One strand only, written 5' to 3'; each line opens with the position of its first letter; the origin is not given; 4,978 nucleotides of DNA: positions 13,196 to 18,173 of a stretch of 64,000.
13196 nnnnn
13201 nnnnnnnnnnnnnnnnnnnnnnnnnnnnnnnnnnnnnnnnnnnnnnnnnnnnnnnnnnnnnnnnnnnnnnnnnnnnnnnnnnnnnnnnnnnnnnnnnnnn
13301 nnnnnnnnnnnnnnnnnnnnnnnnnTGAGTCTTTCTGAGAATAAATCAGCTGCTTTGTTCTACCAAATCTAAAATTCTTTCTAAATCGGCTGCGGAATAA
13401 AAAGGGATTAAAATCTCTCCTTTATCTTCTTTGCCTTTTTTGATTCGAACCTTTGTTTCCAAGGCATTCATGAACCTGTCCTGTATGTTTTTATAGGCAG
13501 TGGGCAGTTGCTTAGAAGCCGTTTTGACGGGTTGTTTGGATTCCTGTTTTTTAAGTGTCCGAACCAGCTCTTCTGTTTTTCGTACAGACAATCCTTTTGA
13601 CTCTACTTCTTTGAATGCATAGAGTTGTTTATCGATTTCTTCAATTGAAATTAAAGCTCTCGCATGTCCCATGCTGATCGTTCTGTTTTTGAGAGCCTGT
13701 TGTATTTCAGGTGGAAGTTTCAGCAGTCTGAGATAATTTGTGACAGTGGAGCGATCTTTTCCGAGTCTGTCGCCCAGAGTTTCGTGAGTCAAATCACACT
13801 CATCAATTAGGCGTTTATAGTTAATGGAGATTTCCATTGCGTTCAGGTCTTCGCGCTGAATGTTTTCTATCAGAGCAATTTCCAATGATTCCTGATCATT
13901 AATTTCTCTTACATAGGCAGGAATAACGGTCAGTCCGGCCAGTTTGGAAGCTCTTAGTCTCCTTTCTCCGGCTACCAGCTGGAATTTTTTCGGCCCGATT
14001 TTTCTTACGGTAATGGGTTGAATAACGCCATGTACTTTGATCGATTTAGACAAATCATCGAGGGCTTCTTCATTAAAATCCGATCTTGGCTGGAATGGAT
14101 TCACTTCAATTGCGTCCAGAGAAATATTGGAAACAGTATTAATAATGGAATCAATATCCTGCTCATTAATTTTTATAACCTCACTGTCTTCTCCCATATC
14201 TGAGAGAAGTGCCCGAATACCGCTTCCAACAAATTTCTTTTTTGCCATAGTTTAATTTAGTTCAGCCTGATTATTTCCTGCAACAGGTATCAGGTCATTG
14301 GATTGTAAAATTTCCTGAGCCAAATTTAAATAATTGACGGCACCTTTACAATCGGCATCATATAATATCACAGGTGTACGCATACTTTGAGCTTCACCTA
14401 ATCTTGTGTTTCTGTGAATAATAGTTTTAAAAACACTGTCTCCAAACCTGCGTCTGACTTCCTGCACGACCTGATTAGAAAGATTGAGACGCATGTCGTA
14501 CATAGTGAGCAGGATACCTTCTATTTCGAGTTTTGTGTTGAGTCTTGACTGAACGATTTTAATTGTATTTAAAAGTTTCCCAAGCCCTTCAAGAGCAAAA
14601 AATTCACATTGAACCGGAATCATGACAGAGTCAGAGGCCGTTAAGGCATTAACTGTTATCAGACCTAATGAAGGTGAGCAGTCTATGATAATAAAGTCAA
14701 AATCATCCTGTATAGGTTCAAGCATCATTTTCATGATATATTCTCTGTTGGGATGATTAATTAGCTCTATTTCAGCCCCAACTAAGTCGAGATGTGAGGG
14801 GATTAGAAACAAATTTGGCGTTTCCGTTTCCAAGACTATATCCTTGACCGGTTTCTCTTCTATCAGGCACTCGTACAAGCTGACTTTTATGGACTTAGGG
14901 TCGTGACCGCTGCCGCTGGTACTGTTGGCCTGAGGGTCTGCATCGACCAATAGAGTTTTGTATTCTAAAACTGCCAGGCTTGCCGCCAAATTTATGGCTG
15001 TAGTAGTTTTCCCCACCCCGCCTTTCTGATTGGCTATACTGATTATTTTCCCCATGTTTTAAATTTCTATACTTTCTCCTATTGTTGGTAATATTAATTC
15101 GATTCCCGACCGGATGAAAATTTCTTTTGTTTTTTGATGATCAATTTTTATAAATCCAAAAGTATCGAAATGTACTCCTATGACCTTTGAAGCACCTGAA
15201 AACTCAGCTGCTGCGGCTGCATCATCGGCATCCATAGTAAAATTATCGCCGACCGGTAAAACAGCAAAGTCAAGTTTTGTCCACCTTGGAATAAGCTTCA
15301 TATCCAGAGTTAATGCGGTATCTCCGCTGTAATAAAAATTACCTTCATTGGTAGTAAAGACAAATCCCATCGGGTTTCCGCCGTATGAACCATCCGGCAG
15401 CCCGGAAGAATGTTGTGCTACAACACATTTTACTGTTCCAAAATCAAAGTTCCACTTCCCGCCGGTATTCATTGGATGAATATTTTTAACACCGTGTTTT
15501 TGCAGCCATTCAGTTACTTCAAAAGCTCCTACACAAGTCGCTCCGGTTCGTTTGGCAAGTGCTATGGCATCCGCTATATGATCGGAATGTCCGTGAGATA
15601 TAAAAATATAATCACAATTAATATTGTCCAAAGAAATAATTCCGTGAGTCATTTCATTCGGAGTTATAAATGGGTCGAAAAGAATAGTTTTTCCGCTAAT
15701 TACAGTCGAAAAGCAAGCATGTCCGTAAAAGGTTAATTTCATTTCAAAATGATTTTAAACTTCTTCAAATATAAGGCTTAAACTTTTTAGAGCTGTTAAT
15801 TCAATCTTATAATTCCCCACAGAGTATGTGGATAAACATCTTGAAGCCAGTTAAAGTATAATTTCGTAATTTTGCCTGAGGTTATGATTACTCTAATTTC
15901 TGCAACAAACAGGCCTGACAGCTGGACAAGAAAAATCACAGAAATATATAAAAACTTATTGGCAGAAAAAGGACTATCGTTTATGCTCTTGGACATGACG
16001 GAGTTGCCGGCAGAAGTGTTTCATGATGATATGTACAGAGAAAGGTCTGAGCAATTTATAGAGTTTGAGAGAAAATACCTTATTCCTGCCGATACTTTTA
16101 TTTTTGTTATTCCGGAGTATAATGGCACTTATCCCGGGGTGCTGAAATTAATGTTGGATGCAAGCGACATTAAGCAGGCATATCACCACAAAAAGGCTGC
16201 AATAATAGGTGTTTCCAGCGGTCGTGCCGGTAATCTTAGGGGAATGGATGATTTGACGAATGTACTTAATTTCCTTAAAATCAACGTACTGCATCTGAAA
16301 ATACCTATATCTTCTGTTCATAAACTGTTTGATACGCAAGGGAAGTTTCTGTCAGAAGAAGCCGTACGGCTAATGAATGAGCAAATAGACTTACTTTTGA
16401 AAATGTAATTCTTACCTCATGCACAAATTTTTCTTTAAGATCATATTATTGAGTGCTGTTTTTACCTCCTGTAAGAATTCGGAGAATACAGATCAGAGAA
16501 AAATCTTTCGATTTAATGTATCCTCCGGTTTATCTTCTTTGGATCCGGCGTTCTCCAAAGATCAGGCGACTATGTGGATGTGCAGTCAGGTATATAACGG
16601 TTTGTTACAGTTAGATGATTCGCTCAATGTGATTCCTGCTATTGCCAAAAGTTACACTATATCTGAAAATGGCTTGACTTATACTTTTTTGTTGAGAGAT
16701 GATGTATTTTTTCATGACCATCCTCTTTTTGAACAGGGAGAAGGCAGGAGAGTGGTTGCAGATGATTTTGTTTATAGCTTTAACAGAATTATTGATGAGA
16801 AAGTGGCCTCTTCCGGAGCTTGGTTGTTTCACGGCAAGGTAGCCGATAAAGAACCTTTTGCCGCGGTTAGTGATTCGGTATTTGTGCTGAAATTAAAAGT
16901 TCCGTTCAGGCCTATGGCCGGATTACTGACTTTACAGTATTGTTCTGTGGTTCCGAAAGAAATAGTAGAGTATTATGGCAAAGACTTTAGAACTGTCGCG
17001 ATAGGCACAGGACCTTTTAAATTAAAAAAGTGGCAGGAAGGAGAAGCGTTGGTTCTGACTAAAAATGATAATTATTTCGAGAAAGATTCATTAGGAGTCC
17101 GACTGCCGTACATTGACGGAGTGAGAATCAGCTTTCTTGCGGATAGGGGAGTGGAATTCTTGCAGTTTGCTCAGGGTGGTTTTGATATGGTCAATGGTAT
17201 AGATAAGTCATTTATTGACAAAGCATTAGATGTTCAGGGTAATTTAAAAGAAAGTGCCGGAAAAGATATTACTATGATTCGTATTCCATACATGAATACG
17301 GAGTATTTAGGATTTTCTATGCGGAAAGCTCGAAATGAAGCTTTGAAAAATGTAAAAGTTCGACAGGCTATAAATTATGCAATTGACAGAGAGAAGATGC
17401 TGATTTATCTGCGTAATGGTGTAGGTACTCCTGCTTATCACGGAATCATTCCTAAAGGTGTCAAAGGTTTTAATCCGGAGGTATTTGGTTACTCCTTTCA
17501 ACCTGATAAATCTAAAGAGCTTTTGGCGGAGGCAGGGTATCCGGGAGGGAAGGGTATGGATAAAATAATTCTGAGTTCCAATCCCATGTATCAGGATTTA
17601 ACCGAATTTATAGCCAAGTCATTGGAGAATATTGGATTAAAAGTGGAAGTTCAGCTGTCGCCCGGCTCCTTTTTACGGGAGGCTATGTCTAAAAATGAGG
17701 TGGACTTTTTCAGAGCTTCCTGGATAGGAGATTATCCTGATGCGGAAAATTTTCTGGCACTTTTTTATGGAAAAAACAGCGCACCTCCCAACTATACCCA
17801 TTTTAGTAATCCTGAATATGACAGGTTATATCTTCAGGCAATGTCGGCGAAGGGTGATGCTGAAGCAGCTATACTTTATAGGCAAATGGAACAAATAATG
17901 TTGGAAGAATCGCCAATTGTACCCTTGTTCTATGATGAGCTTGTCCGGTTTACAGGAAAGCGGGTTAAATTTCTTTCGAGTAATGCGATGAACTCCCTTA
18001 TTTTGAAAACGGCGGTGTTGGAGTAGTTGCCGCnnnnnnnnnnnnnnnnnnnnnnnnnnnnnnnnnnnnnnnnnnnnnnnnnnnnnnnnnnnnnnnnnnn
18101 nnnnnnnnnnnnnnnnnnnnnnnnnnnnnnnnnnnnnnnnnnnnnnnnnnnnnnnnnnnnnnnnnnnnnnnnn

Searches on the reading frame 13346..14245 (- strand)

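Call 93: search_protein_families(library=pfam, proteins=[window:13346-14245:-], max_evalue=0.0001)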
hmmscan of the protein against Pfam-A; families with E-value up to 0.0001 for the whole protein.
window:13346-14245:- (299 aa): 3 families
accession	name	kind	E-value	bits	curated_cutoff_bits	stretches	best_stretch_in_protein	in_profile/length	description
PF17762.8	HTH_ParB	-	1.4e-35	122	22.6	1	132-232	1-101/102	ParB HTH domain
PF02195.25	ParB_N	-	1e-34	118.9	26.3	1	37-130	2-95/95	ParB N-terminal domain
PF23552.2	ParB_C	-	1.4e-06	28.1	23.8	1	253-293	7-47/50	ParB dimerisation domain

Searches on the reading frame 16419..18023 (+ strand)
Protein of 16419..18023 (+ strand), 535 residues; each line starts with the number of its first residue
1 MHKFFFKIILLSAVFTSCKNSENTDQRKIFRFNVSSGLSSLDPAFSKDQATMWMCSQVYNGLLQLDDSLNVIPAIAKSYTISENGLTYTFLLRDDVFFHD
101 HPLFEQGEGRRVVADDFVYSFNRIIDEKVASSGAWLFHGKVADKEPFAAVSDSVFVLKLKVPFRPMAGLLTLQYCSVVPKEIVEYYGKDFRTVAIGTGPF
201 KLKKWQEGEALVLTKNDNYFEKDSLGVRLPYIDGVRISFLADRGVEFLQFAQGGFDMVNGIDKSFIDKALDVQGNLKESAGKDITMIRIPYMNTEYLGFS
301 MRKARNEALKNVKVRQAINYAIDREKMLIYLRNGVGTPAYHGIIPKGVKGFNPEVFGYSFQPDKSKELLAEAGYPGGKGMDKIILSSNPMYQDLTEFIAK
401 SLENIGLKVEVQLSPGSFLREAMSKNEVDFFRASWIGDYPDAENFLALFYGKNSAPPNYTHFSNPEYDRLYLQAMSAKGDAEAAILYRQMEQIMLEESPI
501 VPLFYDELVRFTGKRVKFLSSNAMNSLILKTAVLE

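Call 63: search_protein_families(library=pfam, proteins=[window:16419-18023:+], max_evalue=0.00001)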
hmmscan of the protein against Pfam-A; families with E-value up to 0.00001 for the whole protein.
window:16419-18023:+ (535 aa): 1 family
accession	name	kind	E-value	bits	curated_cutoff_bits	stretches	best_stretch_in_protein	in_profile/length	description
PF00496.27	SBP_bac_5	-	4.6e-80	269.9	32.4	1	71-454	2-365/368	Bacterial extracellular solute-binding proteins, family 5 Middle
